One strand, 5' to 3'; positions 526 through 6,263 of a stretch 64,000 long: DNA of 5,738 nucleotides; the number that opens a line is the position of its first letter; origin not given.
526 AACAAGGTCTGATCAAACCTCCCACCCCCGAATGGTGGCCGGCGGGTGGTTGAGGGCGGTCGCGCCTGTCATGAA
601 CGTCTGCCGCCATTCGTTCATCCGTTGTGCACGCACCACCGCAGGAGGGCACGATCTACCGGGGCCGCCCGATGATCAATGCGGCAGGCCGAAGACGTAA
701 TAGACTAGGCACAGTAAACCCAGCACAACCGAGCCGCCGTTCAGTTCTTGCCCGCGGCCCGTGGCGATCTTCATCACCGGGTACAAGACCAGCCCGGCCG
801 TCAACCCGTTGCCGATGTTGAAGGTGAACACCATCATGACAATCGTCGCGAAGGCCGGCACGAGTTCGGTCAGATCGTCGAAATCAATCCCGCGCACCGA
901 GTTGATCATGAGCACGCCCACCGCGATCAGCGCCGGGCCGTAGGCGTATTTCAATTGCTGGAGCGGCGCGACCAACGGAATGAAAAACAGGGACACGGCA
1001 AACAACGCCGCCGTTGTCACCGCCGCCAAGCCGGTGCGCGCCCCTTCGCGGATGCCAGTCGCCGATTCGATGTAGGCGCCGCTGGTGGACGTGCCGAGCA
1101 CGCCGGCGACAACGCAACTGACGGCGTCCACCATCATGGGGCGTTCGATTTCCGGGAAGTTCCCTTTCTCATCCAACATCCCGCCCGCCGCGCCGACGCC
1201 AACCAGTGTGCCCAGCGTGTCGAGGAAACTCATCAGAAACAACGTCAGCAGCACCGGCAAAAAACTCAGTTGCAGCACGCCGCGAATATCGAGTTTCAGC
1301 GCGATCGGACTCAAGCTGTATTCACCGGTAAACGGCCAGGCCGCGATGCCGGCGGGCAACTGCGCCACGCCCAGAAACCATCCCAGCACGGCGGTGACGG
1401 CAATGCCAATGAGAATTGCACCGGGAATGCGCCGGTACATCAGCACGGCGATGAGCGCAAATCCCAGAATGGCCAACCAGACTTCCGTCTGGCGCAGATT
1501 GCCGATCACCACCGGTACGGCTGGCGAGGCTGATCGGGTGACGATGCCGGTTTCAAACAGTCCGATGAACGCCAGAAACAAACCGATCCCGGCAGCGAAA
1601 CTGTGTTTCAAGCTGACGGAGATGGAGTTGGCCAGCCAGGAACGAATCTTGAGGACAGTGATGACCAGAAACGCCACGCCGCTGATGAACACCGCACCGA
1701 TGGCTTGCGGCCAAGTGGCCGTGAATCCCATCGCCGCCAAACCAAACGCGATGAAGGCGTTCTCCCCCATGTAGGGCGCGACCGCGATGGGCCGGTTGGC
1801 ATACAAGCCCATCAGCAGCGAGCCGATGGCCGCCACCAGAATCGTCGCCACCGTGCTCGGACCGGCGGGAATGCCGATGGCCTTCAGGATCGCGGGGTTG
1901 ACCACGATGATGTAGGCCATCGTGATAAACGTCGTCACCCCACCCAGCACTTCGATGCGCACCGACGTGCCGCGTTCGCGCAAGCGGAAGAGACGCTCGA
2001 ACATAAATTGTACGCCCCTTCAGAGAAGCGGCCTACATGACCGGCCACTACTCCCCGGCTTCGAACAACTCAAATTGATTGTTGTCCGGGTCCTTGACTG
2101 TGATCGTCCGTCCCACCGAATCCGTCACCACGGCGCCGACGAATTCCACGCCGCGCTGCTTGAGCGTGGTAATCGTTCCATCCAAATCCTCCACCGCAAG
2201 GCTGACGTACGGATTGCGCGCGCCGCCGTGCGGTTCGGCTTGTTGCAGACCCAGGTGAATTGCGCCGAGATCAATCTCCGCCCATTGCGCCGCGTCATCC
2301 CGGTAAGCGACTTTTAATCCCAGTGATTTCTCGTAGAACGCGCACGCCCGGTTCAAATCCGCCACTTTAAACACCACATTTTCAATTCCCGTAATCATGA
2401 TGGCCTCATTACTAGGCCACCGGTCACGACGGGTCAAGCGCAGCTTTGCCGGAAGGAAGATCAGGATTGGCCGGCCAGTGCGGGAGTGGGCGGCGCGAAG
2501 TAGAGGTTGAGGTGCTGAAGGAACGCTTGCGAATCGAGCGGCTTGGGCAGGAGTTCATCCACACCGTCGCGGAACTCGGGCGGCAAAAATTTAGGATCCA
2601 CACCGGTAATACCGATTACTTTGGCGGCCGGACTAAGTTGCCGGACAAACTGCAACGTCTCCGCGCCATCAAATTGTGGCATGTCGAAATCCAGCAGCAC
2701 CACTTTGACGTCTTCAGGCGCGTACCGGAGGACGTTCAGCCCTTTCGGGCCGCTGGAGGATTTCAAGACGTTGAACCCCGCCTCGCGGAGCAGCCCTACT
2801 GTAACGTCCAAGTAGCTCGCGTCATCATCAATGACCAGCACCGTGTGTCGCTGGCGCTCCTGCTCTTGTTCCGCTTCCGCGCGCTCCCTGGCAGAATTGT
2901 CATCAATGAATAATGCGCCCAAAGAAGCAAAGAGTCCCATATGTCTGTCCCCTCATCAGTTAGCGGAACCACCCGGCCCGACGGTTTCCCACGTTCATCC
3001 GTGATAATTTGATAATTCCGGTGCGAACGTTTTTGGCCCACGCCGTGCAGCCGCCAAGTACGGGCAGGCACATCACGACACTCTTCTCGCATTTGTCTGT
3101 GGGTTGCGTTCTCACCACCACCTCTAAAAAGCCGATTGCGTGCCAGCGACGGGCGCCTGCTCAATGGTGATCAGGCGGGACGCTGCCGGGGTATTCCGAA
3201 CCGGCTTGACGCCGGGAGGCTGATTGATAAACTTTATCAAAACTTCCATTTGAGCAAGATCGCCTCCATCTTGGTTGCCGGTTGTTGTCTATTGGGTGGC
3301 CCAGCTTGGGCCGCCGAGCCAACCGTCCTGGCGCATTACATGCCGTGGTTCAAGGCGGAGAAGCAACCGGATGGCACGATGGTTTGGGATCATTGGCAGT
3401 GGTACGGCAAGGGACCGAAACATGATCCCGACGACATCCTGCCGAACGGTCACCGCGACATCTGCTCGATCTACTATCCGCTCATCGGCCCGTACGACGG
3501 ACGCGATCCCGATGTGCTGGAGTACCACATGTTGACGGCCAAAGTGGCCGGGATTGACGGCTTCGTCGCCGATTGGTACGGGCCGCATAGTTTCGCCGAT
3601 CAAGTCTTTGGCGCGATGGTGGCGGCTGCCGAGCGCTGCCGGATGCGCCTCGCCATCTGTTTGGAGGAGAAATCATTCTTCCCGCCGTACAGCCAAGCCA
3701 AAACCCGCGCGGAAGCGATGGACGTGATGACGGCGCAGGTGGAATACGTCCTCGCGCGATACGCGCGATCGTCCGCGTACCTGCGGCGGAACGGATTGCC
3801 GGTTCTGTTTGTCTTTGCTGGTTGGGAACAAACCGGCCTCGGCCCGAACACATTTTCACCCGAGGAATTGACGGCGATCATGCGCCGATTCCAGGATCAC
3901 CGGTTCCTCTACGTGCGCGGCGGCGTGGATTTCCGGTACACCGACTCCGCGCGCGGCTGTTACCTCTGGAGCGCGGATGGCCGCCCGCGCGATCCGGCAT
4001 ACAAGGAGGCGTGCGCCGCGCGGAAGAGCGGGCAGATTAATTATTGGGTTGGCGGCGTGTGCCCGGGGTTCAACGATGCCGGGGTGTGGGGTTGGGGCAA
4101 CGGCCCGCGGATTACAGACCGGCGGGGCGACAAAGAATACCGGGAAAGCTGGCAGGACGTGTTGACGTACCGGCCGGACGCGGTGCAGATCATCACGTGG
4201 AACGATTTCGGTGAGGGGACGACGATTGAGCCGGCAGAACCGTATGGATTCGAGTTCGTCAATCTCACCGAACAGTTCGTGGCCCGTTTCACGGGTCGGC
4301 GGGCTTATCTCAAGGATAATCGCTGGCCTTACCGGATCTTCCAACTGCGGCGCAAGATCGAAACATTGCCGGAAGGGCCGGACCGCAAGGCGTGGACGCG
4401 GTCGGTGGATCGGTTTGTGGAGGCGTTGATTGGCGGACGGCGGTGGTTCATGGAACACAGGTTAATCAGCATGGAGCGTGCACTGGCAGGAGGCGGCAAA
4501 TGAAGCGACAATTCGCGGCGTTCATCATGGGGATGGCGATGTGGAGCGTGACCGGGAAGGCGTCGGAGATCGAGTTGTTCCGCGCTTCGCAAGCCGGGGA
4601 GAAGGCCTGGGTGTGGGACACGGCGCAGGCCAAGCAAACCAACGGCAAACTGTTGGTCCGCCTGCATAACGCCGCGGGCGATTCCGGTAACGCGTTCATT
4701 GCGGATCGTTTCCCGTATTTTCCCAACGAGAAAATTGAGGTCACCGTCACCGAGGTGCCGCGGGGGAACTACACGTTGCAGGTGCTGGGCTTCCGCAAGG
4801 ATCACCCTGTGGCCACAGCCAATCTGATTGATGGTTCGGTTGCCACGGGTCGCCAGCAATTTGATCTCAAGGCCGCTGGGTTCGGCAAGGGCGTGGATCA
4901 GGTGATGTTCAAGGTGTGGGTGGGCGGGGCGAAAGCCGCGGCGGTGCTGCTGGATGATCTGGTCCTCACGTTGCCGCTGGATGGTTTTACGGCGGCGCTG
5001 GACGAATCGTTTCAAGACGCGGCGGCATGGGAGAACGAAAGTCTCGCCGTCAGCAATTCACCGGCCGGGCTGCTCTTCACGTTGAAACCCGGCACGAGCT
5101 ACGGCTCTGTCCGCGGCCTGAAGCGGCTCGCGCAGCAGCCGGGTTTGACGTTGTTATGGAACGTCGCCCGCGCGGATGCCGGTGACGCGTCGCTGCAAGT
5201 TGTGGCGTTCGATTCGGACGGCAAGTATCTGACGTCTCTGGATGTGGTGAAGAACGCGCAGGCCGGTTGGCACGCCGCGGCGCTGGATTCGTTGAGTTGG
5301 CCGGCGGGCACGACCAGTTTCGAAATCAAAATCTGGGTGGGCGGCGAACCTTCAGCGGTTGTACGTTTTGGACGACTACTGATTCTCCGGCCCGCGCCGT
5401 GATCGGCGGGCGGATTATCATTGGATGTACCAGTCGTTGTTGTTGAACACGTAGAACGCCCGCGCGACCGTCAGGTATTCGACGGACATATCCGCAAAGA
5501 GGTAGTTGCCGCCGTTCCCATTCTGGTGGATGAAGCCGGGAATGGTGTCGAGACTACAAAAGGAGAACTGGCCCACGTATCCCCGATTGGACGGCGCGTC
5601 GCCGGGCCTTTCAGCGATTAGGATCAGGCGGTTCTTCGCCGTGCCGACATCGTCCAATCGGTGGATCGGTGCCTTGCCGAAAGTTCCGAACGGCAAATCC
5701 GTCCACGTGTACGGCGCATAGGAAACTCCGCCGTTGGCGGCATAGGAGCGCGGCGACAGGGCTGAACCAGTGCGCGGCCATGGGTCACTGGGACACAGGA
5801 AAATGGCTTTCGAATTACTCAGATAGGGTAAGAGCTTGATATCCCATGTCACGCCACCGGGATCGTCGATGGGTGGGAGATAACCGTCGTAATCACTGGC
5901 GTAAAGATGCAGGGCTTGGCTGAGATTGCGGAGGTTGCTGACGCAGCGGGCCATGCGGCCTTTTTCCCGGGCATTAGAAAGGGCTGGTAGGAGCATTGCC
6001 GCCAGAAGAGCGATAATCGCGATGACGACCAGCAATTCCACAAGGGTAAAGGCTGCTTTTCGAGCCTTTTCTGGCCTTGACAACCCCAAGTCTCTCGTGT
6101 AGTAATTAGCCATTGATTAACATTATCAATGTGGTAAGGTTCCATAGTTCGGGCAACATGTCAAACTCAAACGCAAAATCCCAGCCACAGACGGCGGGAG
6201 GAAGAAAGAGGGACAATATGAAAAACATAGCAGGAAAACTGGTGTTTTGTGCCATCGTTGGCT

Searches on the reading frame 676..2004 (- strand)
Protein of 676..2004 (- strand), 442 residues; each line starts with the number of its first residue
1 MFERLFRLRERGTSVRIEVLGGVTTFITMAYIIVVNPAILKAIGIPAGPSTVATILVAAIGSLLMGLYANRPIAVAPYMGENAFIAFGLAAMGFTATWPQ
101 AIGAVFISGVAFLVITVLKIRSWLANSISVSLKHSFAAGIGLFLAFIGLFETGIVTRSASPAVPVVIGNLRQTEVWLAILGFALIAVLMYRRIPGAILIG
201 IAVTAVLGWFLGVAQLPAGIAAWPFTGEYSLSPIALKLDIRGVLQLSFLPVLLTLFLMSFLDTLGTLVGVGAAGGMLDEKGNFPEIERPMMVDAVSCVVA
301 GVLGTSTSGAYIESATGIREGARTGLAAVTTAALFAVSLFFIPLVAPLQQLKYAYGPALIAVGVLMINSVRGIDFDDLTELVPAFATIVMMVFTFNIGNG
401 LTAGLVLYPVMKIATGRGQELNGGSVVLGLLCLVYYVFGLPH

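Call 85: search_protein_families(library=pfam, proteins=[window:676-2004:-], max_evalue=0.00001)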
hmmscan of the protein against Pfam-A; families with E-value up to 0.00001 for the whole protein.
window:676-2004:- (442 aa): 1 family
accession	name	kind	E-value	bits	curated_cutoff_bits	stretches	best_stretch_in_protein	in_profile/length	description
PF00860.26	Xan_ur_permease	-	4.1e-32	111.8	27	1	18-397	3-383/389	Permease family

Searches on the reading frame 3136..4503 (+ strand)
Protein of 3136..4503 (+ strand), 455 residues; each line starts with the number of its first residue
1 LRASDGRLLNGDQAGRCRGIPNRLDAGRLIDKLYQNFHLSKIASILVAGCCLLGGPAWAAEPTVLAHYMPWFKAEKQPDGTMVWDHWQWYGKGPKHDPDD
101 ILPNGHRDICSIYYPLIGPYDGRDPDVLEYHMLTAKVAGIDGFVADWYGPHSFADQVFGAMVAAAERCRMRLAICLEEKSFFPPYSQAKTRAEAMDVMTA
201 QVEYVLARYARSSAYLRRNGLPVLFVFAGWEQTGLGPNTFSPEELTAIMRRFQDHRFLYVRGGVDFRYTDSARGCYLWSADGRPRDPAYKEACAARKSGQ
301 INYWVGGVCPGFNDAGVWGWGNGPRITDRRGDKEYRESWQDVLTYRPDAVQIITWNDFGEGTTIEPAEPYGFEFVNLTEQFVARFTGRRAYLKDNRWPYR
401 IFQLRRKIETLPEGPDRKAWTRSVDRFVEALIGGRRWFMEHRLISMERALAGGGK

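Call 85: search_protein_families(library=pfam, proteins=[window:3136-4503:+], max_evalue=0.00001)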
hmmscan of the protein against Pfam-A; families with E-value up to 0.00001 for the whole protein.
window:3136-4503:+ (455 aa): 2 families
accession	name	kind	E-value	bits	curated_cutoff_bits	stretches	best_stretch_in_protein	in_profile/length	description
PF16317.11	Glyco_hydro_99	-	1.6e-21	77.3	33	2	64-229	6-163/341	Glycosyl hydrolase family 99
PF03659.20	Glyco_hydro_71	-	1.1e-16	61.1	34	1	128-369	18-243/375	Glycosyl hydrolase family 71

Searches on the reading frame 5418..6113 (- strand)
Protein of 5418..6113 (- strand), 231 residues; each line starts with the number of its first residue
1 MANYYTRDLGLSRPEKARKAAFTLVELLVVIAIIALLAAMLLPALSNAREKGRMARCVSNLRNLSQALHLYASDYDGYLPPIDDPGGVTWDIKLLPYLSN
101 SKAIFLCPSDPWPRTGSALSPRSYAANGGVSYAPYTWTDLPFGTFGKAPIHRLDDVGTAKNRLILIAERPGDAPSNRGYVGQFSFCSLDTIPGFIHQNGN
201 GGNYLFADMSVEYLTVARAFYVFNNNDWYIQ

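Call 85: search_protein_families(library=pfam, proteins=[window:5418-6113:-], max_evalue=0.00001)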
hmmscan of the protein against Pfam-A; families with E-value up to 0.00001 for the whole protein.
window:5418-6113:- (231 aa): 2 families
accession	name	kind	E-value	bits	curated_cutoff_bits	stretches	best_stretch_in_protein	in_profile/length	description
PF07596.16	SBP_bac_10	-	2.1e-07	31.7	23.3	0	47-99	2-61/268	Protein of unknown function (DUF1559)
PF07963.17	N_methyl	-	3e-07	30.2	21.2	1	17-42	2-27/27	Prokaryotic N-terminal methylation motif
